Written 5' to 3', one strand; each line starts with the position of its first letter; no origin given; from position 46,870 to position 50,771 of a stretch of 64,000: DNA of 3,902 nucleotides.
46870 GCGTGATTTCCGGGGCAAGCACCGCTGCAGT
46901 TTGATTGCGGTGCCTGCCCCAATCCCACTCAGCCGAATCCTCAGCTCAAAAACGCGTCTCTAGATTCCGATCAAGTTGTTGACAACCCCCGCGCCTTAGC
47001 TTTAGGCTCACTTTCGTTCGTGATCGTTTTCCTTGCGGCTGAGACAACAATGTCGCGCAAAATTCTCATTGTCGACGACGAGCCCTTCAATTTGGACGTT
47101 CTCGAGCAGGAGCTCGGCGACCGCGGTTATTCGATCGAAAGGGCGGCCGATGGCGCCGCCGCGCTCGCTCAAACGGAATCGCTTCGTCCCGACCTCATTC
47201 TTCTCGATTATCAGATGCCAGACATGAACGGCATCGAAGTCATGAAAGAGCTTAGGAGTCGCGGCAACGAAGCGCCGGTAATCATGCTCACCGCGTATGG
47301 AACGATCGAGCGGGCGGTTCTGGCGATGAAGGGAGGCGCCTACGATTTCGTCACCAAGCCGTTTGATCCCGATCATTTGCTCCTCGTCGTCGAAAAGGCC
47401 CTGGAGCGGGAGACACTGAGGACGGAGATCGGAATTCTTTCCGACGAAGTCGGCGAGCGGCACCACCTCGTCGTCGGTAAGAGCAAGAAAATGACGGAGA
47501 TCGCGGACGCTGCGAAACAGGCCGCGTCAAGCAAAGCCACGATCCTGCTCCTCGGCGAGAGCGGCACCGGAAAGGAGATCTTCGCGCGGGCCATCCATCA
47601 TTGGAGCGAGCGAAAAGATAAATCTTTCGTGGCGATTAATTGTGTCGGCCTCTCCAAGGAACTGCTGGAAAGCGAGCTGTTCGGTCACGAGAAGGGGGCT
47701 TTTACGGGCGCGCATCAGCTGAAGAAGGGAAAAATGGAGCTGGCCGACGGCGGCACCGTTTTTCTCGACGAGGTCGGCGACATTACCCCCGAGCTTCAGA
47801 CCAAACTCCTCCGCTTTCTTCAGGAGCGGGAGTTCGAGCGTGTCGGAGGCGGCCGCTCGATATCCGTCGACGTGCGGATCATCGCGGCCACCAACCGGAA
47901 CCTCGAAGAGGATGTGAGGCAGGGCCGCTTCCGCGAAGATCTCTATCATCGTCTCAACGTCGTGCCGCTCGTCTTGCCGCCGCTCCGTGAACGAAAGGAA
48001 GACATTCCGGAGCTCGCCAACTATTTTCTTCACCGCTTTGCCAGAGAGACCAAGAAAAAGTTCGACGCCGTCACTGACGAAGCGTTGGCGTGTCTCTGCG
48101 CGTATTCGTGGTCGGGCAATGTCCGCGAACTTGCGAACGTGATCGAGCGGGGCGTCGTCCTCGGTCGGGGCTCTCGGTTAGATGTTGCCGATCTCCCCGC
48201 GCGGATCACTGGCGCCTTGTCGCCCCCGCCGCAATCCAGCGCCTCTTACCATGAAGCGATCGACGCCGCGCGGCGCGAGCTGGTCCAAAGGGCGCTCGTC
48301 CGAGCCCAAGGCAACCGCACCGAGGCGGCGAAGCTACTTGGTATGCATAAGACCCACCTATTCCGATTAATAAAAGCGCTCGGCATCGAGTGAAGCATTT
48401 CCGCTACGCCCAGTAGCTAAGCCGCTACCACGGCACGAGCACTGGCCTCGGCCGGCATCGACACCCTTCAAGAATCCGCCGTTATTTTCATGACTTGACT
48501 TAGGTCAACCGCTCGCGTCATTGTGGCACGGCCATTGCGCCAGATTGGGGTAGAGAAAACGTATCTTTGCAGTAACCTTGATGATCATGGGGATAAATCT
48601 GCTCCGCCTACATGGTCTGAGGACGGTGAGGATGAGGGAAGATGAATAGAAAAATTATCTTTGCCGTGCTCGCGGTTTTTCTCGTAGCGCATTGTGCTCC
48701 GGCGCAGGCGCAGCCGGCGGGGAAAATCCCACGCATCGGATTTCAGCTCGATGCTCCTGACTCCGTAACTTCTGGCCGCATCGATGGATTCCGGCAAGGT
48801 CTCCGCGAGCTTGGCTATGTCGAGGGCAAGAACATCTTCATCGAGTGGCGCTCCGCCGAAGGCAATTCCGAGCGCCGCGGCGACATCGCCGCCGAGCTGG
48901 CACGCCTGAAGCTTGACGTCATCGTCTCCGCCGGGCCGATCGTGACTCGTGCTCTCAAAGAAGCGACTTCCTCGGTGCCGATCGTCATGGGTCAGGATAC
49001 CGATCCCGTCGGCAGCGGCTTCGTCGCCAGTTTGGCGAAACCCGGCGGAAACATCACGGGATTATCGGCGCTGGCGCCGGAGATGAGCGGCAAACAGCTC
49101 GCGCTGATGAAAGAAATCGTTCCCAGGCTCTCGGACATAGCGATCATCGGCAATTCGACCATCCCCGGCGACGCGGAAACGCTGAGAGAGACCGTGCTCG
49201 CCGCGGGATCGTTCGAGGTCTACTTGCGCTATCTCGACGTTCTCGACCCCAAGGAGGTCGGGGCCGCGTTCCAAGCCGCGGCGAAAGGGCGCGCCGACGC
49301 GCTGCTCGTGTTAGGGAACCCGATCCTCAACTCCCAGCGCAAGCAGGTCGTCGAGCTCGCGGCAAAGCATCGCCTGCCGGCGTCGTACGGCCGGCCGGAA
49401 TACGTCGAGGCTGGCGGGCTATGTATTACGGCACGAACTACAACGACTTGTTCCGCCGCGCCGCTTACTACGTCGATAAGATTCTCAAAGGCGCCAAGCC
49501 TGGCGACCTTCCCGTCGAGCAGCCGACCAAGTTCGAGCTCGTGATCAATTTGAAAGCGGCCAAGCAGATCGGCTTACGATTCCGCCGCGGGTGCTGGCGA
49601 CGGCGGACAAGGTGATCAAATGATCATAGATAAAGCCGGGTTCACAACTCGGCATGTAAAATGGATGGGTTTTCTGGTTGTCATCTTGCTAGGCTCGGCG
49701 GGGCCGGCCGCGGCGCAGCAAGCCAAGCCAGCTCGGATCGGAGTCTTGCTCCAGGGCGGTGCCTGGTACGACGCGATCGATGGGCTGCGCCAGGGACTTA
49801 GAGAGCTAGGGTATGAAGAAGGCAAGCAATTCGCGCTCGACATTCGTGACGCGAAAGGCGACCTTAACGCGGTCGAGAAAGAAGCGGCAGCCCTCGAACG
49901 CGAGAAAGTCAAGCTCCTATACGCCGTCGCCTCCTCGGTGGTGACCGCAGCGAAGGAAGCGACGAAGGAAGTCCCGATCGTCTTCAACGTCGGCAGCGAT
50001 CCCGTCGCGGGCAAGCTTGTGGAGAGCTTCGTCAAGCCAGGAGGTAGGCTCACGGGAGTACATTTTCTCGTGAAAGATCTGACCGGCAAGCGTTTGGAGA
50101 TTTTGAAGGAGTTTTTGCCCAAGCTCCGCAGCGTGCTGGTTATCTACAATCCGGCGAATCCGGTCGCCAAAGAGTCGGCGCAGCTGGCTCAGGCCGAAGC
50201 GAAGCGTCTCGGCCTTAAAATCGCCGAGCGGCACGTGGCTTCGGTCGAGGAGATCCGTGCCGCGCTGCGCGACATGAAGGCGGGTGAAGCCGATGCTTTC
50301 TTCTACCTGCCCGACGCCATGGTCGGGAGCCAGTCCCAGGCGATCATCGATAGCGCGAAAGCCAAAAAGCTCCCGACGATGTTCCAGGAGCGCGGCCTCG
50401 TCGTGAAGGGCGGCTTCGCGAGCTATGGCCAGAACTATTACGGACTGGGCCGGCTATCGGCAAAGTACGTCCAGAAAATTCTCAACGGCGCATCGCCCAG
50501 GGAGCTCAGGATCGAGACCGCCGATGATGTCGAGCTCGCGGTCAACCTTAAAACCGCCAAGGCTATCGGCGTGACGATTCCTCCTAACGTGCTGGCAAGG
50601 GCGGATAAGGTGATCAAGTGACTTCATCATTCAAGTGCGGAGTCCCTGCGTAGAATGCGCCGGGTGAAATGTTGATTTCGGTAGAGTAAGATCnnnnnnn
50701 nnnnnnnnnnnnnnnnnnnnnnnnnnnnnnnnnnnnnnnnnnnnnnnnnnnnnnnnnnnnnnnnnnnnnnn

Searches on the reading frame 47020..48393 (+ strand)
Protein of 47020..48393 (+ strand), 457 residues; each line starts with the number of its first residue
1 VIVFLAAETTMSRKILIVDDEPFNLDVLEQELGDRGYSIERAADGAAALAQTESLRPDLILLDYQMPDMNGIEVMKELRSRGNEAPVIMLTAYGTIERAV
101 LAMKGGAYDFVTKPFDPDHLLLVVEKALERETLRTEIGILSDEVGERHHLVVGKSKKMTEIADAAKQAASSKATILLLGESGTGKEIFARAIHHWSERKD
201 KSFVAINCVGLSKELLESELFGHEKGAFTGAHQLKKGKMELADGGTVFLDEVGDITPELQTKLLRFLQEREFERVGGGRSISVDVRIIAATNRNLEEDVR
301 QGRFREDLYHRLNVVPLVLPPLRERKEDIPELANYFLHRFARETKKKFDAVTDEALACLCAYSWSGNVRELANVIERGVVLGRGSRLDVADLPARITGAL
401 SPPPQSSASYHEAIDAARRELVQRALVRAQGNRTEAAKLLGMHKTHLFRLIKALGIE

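Call 17: search_protein_families(library=pfam, proteins=[window:47020-48393:+], max_evalue=0.001)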
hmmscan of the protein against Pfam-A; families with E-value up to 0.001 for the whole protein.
window:47020-48393:+ (457 aa): 10 families
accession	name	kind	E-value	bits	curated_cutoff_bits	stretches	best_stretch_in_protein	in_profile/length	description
PF00158.32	Sigma54_activat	-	1.8e-71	239.7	20.2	1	152-317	2-167/168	Sigma-54 interaction domain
PF00072.30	Response_reg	-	6.7e-33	113.6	30.2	1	15-124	1-110/111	Response regulator receiver domain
PF25601.1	AAA_lid_14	-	2.3e-26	91.9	27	1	323-401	1-79/87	AAA+ ATPase lid domain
PF14532.12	Sigma54_activ_2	-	1.1e-21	77.9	25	1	152-322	1-138/138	Sigma-54 interaction domain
PF07728.20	AAA_5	-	3.4e-09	37.3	22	1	175-295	2-125/139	AAA domain (dynein-related subfamily)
PF07724.20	AAA_2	-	4.6e-06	27.2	27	1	172-302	3-134/166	AAA domain (Cdc48 subfamily)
PF00004.35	AAA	-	8.3e-06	26.7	21.2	1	175-309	1-128/131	ATPase family associated with various cellular activities (AAA)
PF02954.25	HTH_8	-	2.4e-05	24.4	22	1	419-445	7-33/42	Bacterial regulatory protein, Fis family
PF01078.27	Mg_chelatase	-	7.3e-05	22.7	20.3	0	162-271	12-134/207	Magnesium chelatase, subunit ChlI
PF00493.29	MCM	-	0.0003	20.4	23.3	1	166-293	51-173/224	MCM P-loop domain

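Call 97: search_protein_families(library=ncbifam, proteins=[window:47050-48393:+], max_evalue=1e-10)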
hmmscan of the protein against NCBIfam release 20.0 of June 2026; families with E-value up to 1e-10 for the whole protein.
window:47050-48393:+ (447 aa): 88 families (the best 25 are shown)
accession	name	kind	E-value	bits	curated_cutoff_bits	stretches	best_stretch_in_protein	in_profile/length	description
NF008469.0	PRK11361.1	equivalog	5.3e-142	473.8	714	1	3-446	5-456/461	acetoacetate metabolism transcriptional regulator AtoC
TIGR01818.1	ntrC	equivalog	3e-126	421.9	558.6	1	5-387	1-382/463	nitrogen regulation protein NR(I)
TIGR02915.1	PEP_resp_reg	equivalog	1.5e-124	416.2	502.6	1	5-446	1-444/445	PEP-CTERM-box response regulator transcription factor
NF051870.1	NAssimRespRegNtrX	equivalog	1.7e-121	406.3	600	1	3-446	2-452/452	nitrogen assimilation response regulator NtrX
NF007689.0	PRK10365.1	equivalog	8.8e-121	403.7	760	1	4-437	7-435/441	sigma-54-dependent response regulator transcription factor ZraR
NF041946.1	LuxO_transreg_Vib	equivalog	1.7e-119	399.7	800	1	28-396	22-390/463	quorum-sensing sigma-54 dependent transcriptional regulator LuxO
TIGR01817.1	nifA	equivalog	4.8e-116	388.6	528.85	1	116-444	173-499/534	nif-specific transcriptional activator NifA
NF011695.0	PRK15115.1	equivalog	1.7e-110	369.8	763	1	3-442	7-434/445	two-component system response regulator GlrR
NF041552.1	TF_PrdR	equivalog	1.8e-109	366.6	795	1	133-442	261-574/577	sigma-54 dependent transcriptional regulator PrdR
NF008176.1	PRK10923.1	equivalog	8.2e-109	364.3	620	1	4-391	5-390/469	nitrogen regulation protein NR(I)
NF003451.0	PRK05022.1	equivalog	3.5e-99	332.9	476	1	137-447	188-511/512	nitric oxide reductase transcriptional regulator NorR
NF038308.1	RNA_repair_RtcR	equivalog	2.2e-98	330.4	650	1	110-432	149-499/530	RNA repair transcriptional activator RtcR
NF050807.1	TransRegFlbDCaul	equivalog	1.8e-96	323.8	750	1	24-432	22-426/454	sigma-54-dependent transcriptional regulator FlbD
NF049963.1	RespRegFlgRCampy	domain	2.3e-95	320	750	1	33-442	32-425/429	fla regulon two-component system response regulator FlgR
NF011958.0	PRK15429.1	equivalog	7.5e-93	312.4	830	1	140-447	380-687/692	formate hydrogenlyase transcriptional activator FlhA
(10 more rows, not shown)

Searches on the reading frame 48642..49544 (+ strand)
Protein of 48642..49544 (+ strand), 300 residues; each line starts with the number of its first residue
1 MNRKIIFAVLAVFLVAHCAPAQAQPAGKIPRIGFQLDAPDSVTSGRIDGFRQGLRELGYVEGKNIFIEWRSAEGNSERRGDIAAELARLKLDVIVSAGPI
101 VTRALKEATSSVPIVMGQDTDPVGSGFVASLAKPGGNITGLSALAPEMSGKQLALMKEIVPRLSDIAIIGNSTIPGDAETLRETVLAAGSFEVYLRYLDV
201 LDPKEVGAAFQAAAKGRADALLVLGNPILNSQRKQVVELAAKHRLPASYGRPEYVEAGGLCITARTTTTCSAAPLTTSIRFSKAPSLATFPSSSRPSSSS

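Call 17: search_protein_families(library=pfam, proteins=[window:48642-49544:+], max_evalue=0.001)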
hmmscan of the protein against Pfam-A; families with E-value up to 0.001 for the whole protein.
window:48642-49544:+ (300 aa): 1 family
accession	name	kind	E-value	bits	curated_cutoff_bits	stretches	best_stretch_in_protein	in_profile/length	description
PF04392.18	ABC_sub_bind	-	1.9e-31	109.9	25.9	1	47-260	17-227/293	ABC transporter substrate binding protein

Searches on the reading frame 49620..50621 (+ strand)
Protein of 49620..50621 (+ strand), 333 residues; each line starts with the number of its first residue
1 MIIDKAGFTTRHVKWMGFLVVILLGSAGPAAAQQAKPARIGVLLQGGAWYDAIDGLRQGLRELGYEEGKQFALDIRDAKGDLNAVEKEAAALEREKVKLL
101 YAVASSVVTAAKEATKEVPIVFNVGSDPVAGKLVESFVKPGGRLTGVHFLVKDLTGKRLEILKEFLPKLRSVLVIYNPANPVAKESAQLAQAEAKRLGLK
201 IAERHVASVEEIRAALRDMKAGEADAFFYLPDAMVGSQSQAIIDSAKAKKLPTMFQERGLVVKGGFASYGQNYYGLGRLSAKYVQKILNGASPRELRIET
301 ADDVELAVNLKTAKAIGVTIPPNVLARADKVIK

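Call 17: search_protein_families(library=pfam, proteins=[window:49620-50621:+], max_evalue=0.001)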
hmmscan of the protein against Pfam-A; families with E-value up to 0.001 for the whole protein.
window:49620-50621:+ (333 aa): 1 family
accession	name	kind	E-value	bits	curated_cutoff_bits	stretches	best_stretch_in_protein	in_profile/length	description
PF04392.18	ABC_sub_bind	-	2.1e-59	201.6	25.9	1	41-332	5-293/293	ABC transporter substrate binding protein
